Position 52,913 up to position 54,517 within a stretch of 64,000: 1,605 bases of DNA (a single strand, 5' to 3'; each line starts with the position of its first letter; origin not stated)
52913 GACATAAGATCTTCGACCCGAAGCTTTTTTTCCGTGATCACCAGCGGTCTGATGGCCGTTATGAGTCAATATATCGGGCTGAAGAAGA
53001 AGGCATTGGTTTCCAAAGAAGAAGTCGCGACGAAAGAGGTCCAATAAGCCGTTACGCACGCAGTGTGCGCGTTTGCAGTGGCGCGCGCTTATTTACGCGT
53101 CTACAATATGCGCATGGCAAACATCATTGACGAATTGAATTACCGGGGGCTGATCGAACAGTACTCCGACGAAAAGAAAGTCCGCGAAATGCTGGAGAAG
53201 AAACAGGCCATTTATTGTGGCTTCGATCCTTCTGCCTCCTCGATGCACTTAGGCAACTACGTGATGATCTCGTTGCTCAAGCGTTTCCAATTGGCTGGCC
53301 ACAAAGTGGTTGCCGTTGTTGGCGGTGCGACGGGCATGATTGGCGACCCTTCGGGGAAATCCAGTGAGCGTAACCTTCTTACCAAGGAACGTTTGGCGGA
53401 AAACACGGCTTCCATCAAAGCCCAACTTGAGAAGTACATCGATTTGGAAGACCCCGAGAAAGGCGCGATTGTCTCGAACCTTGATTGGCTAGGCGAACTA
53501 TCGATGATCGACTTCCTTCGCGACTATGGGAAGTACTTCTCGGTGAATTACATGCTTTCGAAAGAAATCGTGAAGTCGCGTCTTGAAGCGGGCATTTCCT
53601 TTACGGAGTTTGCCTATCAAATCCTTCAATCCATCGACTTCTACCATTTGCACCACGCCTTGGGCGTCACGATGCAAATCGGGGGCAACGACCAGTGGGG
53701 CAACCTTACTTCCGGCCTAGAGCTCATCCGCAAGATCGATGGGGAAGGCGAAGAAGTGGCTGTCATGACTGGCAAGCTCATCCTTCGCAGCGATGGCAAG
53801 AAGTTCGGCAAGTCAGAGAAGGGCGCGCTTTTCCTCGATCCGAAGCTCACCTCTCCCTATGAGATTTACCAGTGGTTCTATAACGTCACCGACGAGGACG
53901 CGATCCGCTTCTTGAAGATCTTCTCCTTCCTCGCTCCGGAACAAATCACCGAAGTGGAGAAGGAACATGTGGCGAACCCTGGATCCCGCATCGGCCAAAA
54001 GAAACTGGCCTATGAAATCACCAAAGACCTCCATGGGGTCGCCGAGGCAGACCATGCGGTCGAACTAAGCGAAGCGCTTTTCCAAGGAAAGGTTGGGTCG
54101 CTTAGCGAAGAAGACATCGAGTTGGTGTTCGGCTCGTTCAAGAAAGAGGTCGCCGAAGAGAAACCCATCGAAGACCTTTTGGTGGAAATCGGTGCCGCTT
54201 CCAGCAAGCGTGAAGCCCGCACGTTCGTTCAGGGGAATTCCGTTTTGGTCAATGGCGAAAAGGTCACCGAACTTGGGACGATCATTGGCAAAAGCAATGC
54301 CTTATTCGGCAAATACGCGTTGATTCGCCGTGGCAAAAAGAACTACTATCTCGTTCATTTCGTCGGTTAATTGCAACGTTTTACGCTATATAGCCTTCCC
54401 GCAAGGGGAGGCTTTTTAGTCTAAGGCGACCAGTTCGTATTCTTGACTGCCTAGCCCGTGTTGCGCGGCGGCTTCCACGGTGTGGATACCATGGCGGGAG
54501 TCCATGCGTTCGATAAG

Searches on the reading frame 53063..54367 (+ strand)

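Call 50: search_protein_families(library=pfam, proteins=[window:53063-54367:+], max_evalue=0.00001)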
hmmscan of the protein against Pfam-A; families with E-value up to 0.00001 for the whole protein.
window:53063-54367:+ (435 aa): 3 families
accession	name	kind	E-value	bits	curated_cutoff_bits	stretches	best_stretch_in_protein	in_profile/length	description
PF00579.31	tRNA-synt_1b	-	3.8e-77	259.9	21.1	1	46-341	4-292/292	tRNA synthetases class I (W and Y)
PF22421.1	SYY_C-terminal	-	1.2e-21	76.8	27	1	364-431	16-83/83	Tyrosine--tRNA ligase SYY-like C-terminal domain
PF01479.30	S4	-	5.2e-08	32.9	22.8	1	370-409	4-43/48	S4 domain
